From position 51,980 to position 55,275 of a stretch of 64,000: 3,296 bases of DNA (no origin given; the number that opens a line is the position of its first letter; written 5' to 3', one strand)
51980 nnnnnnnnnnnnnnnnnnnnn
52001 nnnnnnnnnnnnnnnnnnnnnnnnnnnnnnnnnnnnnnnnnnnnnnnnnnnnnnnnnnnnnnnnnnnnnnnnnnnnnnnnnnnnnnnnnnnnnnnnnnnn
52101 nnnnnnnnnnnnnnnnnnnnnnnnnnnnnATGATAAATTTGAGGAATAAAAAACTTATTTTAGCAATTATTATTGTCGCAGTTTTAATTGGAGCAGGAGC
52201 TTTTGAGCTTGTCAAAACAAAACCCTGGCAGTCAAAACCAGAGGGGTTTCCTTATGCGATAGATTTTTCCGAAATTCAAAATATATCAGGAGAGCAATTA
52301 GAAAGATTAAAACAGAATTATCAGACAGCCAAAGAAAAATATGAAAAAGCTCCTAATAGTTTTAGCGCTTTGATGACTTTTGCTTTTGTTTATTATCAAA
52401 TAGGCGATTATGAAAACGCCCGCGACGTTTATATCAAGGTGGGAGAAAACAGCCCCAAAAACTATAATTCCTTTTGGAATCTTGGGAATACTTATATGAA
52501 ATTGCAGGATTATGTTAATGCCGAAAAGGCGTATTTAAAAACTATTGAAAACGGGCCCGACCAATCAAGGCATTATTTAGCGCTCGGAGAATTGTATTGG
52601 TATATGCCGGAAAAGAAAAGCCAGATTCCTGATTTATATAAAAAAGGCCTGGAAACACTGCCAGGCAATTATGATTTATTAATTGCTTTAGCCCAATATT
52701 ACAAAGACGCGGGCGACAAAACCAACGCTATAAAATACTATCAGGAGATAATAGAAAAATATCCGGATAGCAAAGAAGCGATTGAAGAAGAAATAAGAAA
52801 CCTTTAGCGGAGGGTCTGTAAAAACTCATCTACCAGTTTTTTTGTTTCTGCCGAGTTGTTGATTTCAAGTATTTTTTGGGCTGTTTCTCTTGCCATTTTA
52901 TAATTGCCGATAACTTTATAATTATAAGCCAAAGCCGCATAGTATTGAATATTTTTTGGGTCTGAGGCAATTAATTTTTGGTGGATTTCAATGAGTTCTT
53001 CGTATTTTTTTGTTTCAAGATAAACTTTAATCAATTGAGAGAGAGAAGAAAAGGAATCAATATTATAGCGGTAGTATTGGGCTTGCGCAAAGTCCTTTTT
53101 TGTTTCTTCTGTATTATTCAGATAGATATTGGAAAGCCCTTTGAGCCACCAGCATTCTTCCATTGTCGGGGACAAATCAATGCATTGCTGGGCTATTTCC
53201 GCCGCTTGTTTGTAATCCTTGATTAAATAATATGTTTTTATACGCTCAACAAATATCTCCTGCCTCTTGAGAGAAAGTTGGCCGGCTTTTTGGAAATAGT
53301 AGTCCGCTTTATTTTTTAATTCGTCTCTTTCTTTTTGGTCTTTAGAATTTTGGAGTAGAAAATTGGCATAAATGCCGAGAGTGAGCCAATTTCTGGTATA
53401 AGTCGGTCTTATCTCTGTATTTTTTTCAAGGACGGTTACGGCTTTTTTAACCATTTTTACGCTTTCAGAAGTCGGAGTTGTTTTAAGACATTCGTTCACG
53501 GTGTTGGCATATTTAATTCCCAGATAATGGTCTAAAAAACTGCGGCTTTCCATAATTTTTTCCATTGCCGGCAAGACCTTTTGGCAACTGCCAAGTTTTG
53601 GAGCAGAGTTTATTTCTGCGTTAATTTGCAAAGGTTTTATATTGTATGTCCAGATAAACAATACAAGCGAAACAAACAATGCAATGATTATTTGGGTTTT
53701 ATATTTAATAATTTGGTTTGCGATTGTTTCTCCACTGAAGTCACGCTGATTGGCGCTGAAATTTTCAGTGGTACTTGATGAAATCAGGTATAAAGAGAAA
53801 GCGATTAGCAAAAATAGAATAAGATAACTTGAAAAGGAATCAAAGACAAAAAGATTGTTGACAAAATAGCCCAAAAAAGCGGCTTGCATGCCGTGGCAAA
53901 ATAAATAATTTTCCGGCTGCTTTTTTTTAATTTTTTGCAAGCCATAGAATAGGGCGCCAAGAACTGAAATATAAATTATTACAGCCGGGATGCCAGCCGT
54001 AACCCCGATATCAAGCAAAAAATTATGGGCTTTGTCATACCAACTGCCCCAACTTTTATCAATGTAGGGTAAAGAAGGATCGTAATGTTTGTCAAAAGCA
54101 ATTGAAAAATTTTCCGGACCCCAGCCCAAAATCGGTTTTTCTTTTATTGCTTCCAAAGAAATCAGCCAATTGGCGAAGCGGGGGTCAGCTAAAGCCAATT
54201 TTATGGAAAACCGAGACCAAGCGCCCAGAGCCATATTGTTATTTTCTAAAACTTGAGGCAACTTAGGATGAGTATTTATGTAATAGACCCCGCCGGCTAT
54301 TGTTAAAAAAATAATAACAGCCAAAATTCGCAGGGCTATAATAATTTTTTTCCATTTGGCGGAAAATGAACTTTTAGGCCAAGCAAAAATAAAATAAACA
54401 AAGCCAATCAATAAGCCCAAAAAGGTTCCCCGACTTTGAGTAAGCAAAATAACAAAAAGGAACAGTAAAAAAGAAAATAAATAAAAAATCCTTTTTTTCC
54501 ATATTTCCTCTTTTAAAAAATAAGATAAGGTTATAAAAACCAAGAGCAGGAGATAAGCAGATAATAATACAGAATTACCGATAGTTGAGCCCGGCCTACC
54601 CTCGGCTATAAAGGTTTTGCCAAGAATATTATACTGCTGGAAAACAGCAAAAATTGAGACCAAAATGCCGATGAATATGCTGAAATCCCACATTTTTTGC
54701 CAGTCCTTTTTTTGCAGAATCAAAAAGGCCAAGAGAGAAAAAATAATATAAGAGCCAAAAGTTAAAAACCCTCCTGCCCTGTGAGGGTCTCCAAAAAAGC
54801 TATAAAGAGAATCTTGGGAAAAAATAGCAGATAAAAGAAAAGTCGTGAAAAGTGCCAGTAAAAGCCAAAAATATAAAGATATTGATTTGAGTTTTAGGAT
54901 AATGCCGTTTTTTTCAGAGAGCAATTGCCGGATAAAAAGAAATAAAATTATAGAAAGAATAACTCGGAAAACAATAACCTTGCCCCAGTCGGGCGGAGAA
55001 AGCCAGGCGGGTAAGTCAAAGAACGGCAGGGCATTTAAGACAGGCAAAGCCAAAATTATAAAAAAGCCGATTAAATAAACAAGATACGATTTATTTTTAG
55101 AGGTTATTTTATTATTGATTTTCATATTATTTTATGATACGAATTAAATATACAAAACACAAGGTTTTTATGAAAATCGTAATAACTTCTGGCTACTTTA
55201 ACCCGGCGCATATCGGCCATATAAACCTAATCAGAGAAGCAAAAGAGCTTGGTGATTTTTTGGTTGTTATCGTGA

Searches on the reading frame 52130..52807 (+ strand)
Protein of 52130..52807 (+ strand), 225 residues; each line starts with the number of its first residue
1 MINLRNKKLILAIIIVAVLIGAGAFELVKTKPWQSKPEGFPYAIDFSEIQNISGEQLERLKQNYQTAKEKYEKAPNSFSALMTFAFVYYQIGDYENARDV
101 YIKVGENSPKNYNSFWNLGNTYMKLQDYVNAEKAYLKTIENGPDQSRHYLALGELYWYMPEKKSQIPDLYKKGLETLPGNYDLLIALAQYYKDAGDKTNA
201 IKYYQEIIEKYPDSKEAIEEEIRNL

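Call 13: search_protein_families(library=pfam, proteins=[window:52130-52807:+])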
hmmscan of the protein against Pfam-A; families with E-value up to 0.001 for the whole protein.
window:52130-52807:+ (225 aa): 17 families
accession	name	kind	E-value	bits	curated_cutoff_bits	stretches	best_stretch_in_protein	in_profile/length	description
PF13428.12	TPR_14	-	1.6e-14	53.4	23.5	1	182-219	2-39/44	Tetratricopeptide repeat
PF13174.12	TPR_6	-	2.1e-14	53.5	26.3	1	187-214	6-33/33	Tetratricopeptide repeat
PF14559.12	TPR_19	-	4.7e-13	49.7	25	1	92-152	5-65/68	Tetratricopeptide repeat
PF07719.23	TPR_2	-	6.9e-13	48.1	27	1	182-213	2-33/34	Tetratricopeptide repeat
PF23914.1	TPR_CcmH_CycH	-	4.3e-12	46.6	42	1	107-215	45-155/158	Cytochrome c-type biogenesis protein H TPR domain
PF13431.12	TPR_17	-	2.2e-11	43.5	24.4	0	169-201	1-33/34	Tetratricopeptide repeat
PF13432.12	TPR_16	-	2.7e-11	44.1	32.7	1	87-145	6-64/65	Tetratricopeptide repeat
PF13424.12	TPR_12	-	1.6e-10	41.5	30.1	0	115-174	6-72/77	Tetratricopeptide repeat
PF00515.34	TPR_1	-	1.7e-10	40.7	27.8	1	117-143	6-32/34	Tetratricopeptide repeat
PF13181.12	TPR_8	-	4.8e-10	39.2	25.7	0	182-209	2-29/34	Tetratricopeptide repeat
PF10602.15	RPN7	-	2.7e-08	34.1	29.6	0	184-216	39-71/174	26S proteasome subunit RPN7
PF13176.12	TPR_7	-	1.2e-07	31.7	27.9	0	117-141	4-30/36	Tetratricopeptide repeat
PF13414.12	TPR_11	-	1.2e-07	31.7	26.8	1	87-125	3-41/42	TPR repeat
PF25062.1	ARM_TT21_N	-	3.5e-07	30.6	40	1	116-224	104-211/222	Tetratricopeptide repeat protein 21 N-terminal ARM repeat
PF13374.12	TPR_10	-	8.1e-07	29.3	27.5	0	185-211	6-32/42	Tetratricopeptide repeat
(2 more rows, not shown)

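Call 16: find_encoding_contigs(protein=window:52130-52807:+, flank=10000, max_places=10)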
Protein window:52130-52807:+ (225 aa): 3 contigs read that carry it; 3 places shown.
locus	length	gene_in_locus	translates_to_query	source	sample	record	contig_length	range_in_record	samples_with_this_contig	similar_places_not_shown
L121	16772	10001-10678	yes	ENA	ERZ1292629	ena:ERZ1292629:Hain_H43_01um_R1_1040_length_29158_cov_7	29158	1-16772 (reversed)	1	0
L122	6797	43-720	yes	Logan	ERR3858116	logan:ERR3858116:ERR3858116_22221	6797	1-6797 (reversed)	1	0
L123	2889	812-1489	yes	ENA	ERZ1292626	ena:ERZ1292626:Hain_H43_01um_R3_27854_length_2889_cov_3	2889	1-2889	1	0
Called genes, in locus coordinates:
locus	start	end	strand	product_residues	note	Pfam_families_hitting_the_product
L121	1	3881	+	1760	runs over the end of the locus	PF00932:LTD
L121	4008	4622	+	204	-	PF08220:HTH_DeoR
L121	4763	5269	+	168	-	PF04542:Sigma70_r2, PF08281:Sigma70_r4_2, PF04545:Sigma70_r4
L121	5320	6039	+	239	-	-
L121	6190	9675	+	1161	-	-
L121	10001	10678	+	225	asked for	PF21033:RMD1-3 (faint), PF10602:RPN7 (faint), PF13424:TPR_12 (faint), PF25062:ARM_TT21_N (faint), PF00515:TPR_1 (faint), PF13414:TPR_11 (weak), PF23914:TPR_CcmH_CycH (weak), PF13174:TPR_6 (weak), +10 more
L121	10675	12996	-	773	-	PF04932:Wzy_C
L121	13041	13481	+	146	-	PF01467:CTP_transf_like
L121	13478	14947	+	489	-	PF01943:Polysacc_synt, PF13440:Polysacc_synt_3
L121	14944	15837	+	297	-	PF00535:Glycos_transf_2, PF10111:Glyco_tranf_2_2, PF13641:Glyco_tranf_2_3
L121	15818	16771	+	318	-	?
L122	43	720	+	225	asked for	PF21033:RMD1-3 (faint), PF10602:RPN7 (faint), PF13424:TPR_12 (faint), PF25062:ARM_TT21_N (faint), PF00515:TPR_1 (faint), PF13414:TPR_11 (weak), PF23914:TPR_CcmH_CycH (weak), PF13174:TPR_6 (weak), +10 more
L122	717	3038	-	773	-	PF04932:Wzy_C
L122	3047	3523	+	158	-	PF01467:CTP_transf_like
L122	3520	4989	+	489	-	PF01943:Polysacc_synt, PF13440:Polysacc_synt_3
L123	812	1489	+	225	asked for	PF21033:RMD1-3 (faint), PF10602:RPN7 (faint), PF13424:TPR_12 (faint), PF25062:ARM_TT21_N (faint), PF00515:TPR_1 (faint), PF13414:TPR_11 (weak), PF23914:TPR_CcmH_CycH (weak), PF13174:TPR_6 (weak), +10 more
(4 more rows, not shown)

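Call 27: find_homologous_proteins(query=window:52130-52807:+, max_evalue=1e-10)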
Query window:52130-52807:+ (225 aa): 28 proteins with E <= 1e-10 among 330 candidates.
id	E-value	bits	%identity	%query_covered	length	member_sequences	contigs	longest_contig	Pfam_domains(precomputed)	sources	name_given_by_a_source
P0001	9.4e-145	498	100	100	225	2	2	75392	PF10602.16,PF13431.13,PF23914.2,PF25062.2,PF13414.13,PF13176.13,PF13428.13,PF13374.13,PF14559.13,PF00515.35,PF12895.14,PF13424.13,PF21033.5,PF13432.13,PF13429.13,PF13181.13,PF07719.24,PF13174.13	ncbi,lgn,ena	-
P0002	5.6e-107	374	74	100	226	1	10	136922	PF10602.16,PF13431.13,PF23914.2,PF25062.2,PF13414.13,PF13176.13,PF13428.13,PF14559.13,PF00515.35,PF12895.14,PF13424.13,PF21033.5,PF13432.13,PF13181.13,PF07719.24,PF13174.13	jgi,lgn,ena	-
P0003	2.1e-96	340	71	96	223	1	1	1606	PF10602.16,PF13431.13,PF23914.2,PF25062.2,PF13414.13,PF13176.13,PF13428.13,PF13374.13,PF14559.13,PF00515.35,PF13424.13,PF21033.5,PF13432.13,PF13429.13,PF13181.13,PF07719.24,PF13174.13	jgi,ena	-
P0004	1.7e-95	337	71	89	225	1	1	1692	PF10602.16,PF13431.13,PF23914.2,PF13414.13,PF13176.13,PF13428.13,PF13374.13,PF14559.13,PF13371.13,PF00515.35,PF12895.14,PF13424.13,PF21033.5,PF13432.13,PF13181.13,PF07719.24,PF13174.13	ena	-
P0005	2.5e-94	333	70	89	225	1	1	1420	PF10602.16,PF13431.13,PF23914.2,PF25062.2,PF13414.13,PF13176.13,PF13428.13,PF13374.13,PF14559.13,PF00515.35,PF12895.14,PF13424.13,PF21033.5,PF13432.13,PF13181.13,PF07719.24,PF13174.13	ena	-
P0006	9.8e-91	321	72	85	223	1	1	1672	PF10602.16,PF13431.13,PF23914.2,PF13414.13,PF13176.13,PF13428.13,PF13374.13,PF14559.13,PF00515.35,PF13424.13,PF13432.13,PF13181.13,PF07719.24,PF13174.13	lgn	-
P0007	1.0e-86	308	65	91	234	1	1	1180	PF13431.13,PF23914.2,PF13414.13,PF13176.13,PF13428.13,PF13374.13,PF14559.13,PF13371.13,PF00515.35,PF12895.14,PF13424.13,PF21033.5,PF13432.13,PF13181.13,PF07719.24,PF13174.13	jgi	-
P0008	2.5e-86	307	72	82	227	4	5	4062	PF13431.13,PF23914.2,PF13414.13,PF13176.13,PF13428.13,PF13374.13,PF14559.13,PF00515.35,PF12895.14,PF13424.13,PF13432.13,PF13181.13,PF07719.24,PF13174.13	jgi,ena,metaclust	metaclust:\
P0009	2.9e-86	307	64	98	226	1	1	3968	PF13431.13,PF23914.2,PF13414.13,PF13176.13,PF13428.13,PF13374.13,PF14559.13,PF00515.35,PF13424.13,PF13432.13,PF13181.13,PF07719.24,PF13174.13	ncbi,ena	-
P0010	8.3e-85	302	64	98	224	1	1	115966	PF10602.16,PF14559.13,PF13431.13,PF23914.2,PF00515.35,PF13424.13,PF13432.13,PF13428.13,PF13181.13,PF07719.24,PF13174.13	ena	-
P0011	8.8e-85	302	64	99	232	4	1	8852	PF13431.13,PF23914.2,PF13176.13,PF13428.13,PF13374.13,PF14559.13,PF00515.35,PF12895.14,PF13424.13,PF21033.5,PF13432.13,PF13429.13,PF13181.13,PF07719.24,PF13174.13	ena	-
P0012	1.1e-84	302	64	99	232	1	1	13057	PF13431.13,PF23914.2,PF13414.13,PF13176.13,PF13428.13,PF13374.13,PF14559.13,PF00515.35,PF12895.14,PF13424.13,PF13432.13,PF13429.13,PF13181.13,PF07719.24,PF13174.13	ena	-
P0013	2.3e-84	300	63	99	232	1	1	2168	PF13431.13,PF23914.2,PF13414.13,PF13176.13,PF13428.13,PF13374.13,PF14559.13,PF00515.35,PF12895.14,PF13424.13,PF21033.5,PF13432.13,PF13429.13,PF13181.13,PF07719.24,PF13174.13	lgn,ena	-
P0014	8.1e-84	299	64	89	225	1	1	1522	PF14559.13,PF13431.13,PF23914.2,PF25062.2,PF13424.13,PF13432.13,PF13428.13,PF13181.13,PF07719.24,PF13174.13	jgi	jgi:tetratricopeptide (TPR) repeat protein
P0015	1.2e-82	295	62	93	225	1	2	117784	PF13431.13,PF23914.2,PF25062.2,PF13414.13,PF13176.13,PF13428.13,PF13374.13,PF14559.13,PF00515.35,PF13424.13,PF13432.13,PF13181.13,PF07719.24,PF13174.13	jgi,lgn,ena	jgi:tetratricopeptide (TPR) repeat protein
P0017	4.8e-82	293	64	86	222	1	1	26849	PF13431.13,PF23914.2,PF13414.13,PF13428.13,PF13374.13,PF14559.13,PF00515.35,PF13424.13,PF21033.5,PF13432.13,PF13181.13,PF07719.24,PF13174.13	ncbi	ncbi:tetratricopeptide repeat protein [Patescibacteria group bacterium]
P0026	1.1e-72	262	56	100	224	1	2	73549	PF13431.13,PF23914.2,PF25062.2,PF13428.13,PF14559.13,PF00515.35,PF12895.14,PF13424.13,PF13432.13,PF13181.13,PF07719.24,PF13174.13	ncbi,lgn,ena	-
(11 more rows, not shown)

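Call 28: find_encoding_contigs(protein=P0002, flank=5000, max_places=4)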
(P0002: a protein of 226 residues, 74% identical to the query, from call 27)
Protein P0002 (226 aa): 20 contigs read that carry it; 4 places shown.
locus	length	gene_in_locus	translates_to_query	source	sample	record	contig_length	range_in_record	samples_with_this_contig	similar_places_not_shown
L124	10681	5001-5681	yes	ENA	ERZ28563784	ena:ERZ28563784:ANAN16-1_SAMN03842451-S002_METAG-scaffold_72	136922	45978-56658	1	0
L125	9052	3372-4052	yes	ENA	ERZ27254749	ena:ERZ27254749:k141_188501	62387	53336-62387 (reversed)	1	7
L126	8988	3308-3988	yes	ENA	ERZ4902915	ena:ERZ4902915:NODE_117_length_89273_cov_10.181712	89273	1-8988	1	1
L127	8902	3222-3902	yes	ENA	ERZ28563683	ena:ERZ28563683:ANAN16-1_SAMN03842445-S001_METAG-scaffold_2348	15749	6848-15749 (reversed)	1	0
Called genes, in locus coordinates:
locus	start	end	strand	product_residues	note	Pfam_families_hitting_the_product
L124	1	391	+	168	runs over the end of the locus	PF04542:Sigma70_r2, PF08281:Sigma70_r4_2, PF04545:Sigma70_r4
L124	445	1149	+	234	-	PF18915:DUF5667 (faint)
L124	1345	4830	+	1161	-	-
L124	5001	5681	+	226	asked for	PF23914:TPR_CcmH_CycH (faint), PF21033:RMD1-3 (faint), PF10602:RPN7 (faint), PF13424:TPR_12 (faint), PF13432:TPR_16 (weak), PF13414:TPR_11 (weak), PF13432:TPR_16 (weak), PF13174:TPR_6 (weak), +9 more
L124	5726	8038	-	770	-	PF04932:Wzy_C, PF13181:TPR_8 (faint), PF07719:TPR_2 (faint), PF12895:ANAPC3 (faint)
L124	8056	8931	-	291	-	PF02475:TRM5-TYW2_MTfase (weak), PF05050:Methyltransf_21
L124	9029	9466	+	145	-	PF01467:CTP_transf_like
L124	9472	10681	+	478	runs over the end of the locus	PF01943:Polysacc_synt, PF13440:Polysacc_synt_3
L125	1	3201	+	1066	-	?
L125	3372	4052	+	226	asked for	PF23914:TPR_CcmH_CycH (faint), PF21033:RMD1-3 (faint), PF10602:RPN7 (faint), PF13424:TPR_12 (faint), PF13432:TPR_16 (weak), PF13414:TPR_11 (weak), PF13432:TPR_16 (weak), PF13174:TPR_6 (weak), +9 more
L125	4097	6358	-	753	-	PF04932:Wzy_C, PF13181:TPR_8 (faint), PF07719:TPR_2 (faint), PF12895:ANAPC3 (faint)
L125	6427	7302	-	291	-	PF02475:TRM5-TYW2_MTfase (weak), PF05050:Methyltransf_21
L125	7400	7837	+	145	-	PF01467:CTP_transf_like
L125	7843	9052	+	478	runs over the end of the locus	PF01943:Polysacc_synt, PF13440:Polysacc_synt_3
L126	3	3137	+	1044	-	?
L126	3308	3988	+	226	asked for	PF23914:TPR_CcmH_CycH (faint), PF21033:RMD1-3 (faint), PF10602:RPN7 (faint), PF13424:TPR_12 (faint), PF13432:TPR_16 (weak), PF13414:TPR_11 (weak), PF13432:TPR_16 (weak), PF13174:TPR_6 (weak), +9 more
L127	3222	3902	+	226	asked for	PF23914:TPR_CcmH_CycH (faint), PF21033:RMD1-3 (faint), PF10602:RPN7 (faint), PF13424:TPR_12 (faint), PF13432:TPR_16 (weak), PF13414:TPR_11 (weak), PF13432:TPR_16 (weak), PF13174:TPR_6 (weak), +9 more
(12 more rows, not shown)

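Call 29: find_encoding_contigs(protein=P0010, flank=5000, max_places=2)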
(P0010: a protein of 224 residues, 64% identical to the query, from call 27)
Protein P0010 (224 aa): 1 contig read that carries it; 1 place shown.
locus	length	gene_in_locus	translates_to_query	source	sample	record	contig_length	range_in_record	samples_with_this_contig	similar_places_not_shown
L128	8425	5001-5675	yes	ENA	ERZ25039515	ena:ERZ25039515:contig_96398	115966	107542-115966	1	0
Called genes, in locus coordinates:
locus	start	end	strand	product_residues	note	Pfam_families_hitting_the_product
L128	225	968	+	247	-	PF18915:DUF5667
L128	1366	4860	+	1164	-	PF01471:PG_binding_1 (faint)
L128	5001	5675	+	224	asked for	PF10602:RPN7 (faint), PF13174:TPR_6 (faint), PF07719:TPR_2 (faint), PF13181:TPR_8 (faint), PF00515:TPR_1 (faint), PF14559:TPR_19 (faint), PF13431:TPR_17 (faint), PF23914:TPR_CcmH_CycH (weak), +3 more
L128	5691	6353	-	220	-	PF07719:TPR_2 (faint), PF13181:TPR_8 (faint), PF12895:ANAPC3 (weak), PF13428:TPR_14 (faint)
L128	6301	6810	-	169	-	-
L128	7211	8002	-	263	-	-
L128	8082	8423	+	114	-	?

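Call 30: find_encoding_contigs(protein=P0015, flank=5000, max_places=2)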
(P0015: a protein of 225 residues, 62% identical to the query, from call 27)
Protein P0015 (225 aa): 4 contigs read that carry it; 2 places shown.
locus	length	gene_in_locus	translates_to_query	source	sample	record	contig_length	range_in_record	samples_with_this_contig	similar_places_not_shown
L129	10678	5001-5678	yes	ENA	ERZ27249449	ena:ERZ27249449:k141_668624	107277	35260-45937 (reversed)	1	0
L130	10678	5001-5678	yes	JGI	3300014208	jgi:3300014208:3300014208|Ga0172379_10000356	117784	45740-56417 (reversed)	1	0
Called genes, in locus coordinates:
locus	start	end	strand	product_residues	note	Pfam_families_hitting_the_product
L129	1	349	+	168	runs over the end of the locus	PF04542:Sigma70_r2, PF08281:Sigma70_r4_2, PF04545:Sigma70_r4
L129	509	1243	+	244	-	-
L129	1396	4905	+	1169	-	PF01471:PG_binding_1 (weak)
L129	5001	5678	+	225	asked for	PF23914:TPR_CcmH_CycH (faint), PF13176:TPR_7 (faint), PF25062:ARM_TT21_N (faint), PF13428:TPR_14 (faint), PF07719:TPR_2 (faint), PF13181:TPR_8 (weak), PF00515:TPR_1 (weak), PF13174:TPR_6 (weak), +6 more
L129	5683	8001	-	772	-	PF04932:Wzy_C, PF23914:TPR_CcmH_CycH (faint), PF07719:TPR_2 (faint), PF13181:TPR_8 (faint)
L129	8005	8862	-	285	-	PF05575:V_cholerae_RfbT, PF02475:TRM5-TYW2_MTfase, PF13847:Methyltransf_31 (faint), PF05050:Methyltransf_21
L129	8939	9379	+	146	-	PF01467:CTP_transf_like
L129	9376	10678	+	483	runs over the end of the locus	PF01943:Polysacc_synt, PF13440:Polysacc_synt_3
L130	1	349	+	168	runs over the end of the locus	PF04542:Sigma70_r2, PF08281:Sigma70_r4_2, PF04545:Sigma70_r4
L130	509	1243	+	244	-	-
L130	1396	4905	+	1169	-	PF01471:PG_binding_1 (weak)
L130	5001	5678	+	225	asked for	PF23914:TPR_CcmH_CycH (faint), PF13176:TPR_7 (faint), PF25062:ARM_TT21_N (faint), PF13428:TPR_14 (faint), PF07719:TPR_2 (faint), PF13181:TPR_8 (weak), PF00515:TPR_1 (weak), PF13174:TPR_6 (weak), +6 more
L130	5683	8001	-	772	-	PF04932:Wzy_C, PF23914:TPR_CcmH_CycH (faint), PF07719:TPR_2 (faint), PF13181:TPR_8 (faint)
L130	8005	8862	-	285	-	PF05575:V_cholerae_RfbT, PF02475:TRM5-TYW2_MTfase, PF13847:Methyltransf_31 (faint), PF05050:Methyltransf_21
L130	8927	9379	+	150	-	PF01467:CTP_transf_like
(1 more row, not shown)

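Call 53: find_encoding_contigs(protein=P0017, flank=1500, max_places=1)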
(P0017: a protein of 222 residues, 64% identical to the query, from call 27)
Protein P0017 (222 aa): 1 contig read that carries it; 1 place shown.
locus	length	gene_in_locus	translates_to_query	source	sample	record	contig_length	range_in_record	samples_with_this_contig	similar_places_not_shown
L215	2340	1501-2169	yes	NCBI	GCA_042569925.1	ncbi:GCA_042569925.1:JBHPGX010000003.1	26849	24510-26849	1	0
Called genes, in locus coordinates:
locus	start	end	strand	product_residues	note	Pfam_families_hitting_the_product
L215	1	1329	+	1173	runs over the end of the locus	-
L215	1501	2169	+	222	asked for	PF00515:TPR_1 (faint), PF07719:TPR_2 (faint), PF13174:TPR_6 (faint), PF13181:TPR_8 (faint), PF13374:TPR_10 (faint), PF13424:TPR_12 (faint), PF13432:TPR_16 (faint), PF13414:TPR_11 (faint), +5 more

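Call 54: find_encoding_contigs(protein=P0026, flank=1500, max_places=1)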
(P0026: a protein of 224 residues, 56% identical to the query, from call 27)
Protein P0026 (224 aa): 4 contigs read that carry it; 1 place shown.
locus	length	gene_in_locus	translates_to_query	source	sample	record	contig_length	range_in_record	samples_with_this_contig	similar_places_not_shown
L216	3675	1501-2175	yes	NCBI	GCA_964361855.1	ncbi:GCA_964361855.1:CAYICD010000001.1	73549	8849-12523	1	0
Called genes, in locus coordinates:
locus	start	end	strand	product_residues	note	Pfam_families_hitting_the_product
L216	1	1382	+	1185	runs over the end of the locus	-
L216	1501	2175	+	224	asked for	PF23914:TPR_CcmH_CycH (faint), PF25062:ARM_TT21_N (faint), PF00515:TPR_1 (faint), PF07719:TPR_2 (faint), PF13181:TPR_8 (faint), PF13424:TPR_12 (faint), PF13431:TPR_17 (faint), PF13174:TPR_6 (weak), +4 more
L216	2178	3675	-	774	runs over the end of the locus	PF04932:Wzy_C, PF13181:TPR_8 (faint), PF07719:TPR_2 (faint)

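Call 55: find_encoding_contigs(protein=P0012, flank=1500, max_places=1)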
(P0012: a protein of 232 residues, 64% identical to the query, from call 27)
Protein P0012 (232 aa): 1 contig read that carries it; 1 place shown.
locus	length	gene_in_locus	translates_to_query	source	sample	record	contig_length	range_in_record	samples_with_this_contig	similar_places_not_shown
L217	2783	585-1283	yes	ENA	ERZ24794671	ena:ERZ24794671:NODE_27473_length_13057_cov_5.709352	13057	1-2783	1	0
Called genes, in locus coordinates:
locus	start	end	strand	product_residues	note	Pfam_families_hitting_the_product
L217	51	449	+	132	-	-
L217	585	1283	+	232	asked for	PF00515:TPR_1 (faint), PF13176:TPR_7 (faint), PF13424:TPR_12 (faint), PF12895:ANAPC3 (weak), PF13414:TPR_11 (weak), PF13432:TPR_16 (weak), PF14559:TPR_19 (weak), PF13174:TPR_6 (weak), +7 more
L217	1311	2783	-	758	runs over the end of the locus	PF07719:TPR_2 (faint), PF04932:Wzy_C, PF13428:TPR_14 (faint)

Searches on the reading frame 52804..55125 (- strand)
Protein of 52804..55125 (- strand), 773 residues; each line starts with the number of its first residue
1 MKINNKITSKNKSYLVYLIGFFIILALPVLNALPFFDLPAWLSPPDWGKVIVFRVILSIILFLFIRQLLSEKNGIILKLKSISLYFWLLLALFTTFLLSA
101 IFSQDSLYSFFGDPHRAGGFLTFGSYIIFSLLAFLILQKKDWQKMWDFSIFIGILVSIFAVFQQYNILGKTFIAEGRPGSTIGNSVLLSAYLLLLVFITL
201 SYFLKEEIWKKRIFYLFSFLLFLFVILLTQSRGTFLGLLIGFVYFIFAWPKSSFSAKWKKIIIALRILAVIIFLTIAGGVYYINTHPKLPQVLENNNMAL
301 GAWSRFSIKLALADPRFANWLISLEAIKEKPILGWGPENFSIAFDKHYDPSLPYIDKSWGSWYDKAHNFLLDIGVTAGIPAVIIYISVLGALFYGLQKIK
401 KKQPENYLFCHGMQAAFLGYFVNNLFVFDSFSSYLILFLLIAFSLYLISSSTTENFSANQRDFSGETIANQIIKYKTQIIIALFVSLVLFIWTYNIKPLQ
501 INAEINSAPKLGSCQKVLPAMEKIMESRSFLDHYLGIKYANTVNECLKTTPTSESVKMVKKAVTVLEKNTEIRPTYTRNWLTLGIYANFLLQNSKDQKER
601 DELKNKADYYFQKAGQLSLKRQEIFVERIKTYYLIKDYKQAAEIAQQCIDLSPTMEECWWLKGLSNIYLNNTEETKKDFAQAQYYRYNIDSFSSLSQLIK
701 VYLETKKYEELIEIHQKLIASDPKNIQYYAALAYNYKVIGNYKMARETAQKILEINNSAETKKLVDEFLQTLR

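Call 13: search_protein_families(library=pfam, proteins=[window:52804-55125:-])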
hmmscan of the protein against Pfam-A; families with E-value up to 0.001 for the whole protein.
window:52804-55125:- (773 aa): 5 families
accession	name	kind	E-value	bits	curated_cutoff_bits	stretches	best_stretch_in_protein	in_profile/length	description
PF04932.20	Wzy_C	-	3.8e-22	79.1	31.7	1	218-386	2-149/149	O-Antigen ligase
PF13428.12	TPR_14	-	7.6e-05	23.5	23.5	0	697-733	6-42/44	Tetratricopeptide repeat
PF12895.13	ANAPC3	-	0.00011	22.8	27.2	0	630-674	31-74/82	Anaphase-promoting complex, cyclosome, subunit 3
PF13424.12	TPR_12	-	0.00062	20.3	30.1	0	706-756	17-75/77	Tetratricopeptide repeat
PF14559.12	TPR_19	-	0.00097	19.9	25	0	703-757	2-56/68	Tetratricopeptide repeat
